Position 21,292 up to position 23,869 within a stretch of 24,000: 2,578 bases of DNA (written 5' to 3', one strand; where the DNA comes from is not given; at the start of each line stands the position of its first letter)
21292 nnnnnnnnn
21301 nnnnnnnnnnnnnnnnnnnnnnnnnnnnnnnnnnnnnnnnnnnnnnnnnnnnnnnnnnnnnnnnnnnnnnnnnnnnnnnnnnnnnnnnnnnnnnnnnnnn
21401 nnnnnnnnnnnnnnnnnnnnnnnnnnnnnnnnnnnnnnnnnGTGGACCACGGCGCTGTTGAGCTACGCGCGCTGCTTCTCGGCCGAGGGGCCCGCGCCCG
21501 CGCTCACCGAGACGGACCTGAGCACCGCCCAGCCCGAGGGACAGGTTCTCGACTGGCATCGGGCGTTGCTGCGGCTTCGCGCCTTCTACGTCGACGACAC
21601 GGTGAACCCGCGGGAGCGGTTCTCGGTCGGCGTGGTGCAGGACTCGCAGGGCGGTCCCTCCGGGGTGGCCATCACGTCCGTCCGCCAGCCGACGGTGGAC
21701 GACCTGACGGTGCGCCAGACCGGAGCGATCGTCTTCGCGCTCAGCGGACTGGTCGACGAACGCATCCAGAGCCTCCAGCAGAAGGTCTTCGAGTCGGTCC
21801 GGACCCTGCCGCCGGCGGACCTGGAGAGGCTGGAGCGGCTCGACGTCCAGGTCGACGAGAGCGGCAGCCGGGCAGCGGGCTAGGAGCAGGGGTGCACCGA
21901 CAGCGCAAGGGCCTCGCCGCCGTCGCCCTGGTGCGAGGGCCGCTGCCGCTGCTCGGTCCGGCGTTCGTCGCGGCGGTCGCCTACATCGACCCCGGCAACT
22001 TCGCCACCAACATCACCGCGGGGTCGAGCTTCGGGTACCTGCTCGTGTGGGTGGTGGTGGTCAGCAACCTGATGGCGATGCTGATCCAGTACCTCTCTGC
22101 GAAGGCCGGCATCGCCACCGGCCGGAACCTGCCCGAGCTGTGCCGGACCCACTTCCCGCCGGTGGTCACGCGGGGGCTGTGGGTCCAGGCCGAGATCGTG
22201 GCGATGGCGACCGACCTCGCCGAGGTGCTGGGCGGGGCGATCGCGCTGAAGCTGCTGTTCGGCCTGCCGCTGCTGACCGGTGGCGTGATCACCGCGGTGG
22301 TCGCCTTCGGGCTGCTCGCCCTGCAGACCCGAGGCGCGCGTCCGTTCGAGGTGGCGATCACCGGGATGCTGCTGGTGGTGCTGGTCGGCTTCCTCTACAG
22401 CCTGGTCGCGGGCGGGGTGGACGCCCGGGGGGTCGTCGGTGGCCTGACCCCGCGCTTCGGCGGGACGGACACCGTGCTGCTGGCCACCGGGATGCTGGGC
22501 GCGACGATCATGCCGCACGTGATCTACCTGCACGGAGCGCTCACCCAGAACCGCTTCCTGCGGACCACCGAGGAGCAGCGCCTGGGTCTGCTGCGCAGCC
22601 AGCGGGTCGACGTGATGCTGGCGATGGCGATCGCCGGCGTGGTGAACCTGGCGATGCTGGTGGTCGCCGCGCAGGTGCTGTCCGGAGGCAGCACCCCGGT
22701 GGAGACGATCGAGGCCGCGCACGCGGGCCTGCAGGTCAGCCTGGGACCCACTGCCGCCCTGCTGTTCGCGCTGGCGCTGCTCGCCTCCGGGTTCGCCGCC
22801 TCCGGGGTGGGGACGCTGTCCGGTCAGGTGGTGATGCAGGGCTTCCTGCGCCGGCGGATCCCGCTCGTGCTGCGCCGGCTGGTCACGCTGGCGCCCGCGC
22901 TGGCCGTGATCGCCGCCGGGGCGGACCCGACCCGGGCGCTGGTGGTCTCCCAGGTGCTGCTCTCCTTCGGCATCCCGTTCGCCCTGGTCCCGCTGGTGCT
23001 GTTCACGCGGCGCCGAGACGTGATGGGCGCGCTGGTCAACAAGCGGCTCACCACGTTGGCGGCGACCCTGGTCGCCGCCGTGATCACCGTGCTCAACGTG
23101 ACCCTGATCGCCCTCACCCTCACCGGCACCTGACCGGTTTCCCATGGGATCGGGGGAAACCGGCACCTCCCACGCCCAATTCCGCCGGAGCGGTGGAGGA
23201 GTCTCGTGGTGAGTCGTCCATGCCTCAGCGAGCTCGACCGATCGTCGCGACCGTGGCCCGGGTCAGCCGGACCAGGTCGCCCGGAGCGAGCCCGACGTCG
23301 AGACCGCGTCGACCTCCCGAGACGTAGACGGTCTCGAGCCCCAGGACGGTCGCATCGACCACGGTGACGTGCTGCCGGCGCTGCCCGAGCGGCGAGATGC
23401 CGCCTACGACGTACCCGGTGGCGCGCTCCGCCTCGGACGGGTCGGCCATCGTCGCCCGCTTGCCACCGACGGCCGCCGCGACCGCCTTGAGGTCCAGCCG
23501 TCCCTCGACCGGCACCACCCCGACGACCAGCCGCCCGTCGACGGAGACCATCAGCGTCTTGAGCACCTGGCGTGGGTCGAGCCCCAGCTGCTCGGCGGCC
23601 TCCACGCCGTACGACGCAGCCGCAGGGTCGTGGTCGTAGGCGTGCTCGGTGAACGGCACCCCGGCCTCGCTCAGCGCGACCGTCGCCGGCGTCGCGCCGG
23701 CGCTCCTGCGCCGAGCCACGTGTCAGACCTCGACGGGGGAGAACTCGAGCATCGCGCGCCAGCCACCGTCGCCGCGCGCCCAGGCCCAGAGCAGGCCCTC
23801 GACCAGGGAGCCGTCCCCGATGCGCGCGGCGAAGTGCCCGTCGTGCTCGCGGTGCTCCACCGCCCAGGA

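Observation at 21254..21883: Unknown 209-aa protein translationally coupled to the chaperonin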

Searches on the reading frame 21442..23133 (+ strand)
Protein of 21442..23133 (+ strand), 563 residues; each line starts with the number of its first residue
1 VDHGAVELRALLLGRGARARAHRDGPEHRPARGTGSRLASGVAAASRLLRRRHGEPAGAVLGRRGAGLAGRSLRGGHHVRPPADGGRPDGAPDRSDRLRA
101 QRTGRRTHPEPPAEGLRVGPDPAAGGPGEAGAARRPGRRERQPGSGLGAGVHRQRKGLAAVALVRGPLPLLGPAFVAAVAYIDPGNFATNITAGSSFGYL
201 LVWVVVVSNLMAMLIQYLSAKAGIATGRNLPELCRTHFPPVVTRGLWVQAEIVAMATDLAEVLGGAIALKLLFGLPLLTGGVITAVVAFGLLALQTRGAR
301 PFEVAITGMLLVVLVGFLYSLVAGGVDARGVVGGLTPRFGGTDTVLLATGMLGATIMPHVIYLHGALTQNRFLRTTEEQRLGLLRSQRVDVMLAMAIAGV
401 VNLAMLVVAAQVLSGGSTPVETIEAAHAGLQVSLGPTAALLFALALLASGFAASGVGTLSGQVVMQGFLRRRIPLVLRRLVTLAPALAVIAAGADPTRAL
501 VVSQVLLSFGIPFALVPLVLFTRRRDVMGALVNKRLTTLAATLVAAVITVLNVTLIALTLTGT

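Call 6: search_protein_families(library=pfam, proteins=[window:21442-23133:+], max_evalue=0.01)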
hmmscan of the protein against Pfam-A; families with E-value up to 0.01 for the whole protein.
window:21442-23133:+ (563 aa): 1 family
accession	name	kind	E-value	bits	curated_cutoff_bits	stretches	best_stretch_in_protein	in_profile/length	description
PF01566.24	Nramp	-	1.9e-112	376.3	29.8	1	187-534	1-356/357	Natural resistance-associated macrophage protein-like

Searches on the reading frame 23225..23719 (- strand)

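Call 7: search_protein_families(library=ncbifam, proteins=[window:23225-23719:-], max_evalue=1)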
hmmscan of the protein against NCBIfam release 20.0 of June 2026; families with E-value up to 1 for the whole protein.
window:23225-23719:- (164 aa): 3 families
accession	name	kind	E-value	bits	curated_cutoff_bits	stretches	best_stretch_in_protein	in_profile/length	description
TIGR00011.1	YbaK_EbsC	equivalog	3.3e-52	176.3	153.25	1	10-160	1-151/152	Cys-tRNA(Pro) deacylase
NF007951.0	PRK10670.1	equivalog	2.2e-50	170.6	243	1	10-162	2-157/159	Cys-tRNA(Pro)/Cys-tRNA(Cys) deacylase YbaK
NF006625.0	PRK09194.1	equivalog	1.1e-05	24.5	558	1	40-135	262-357/559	proline--tRNA ligase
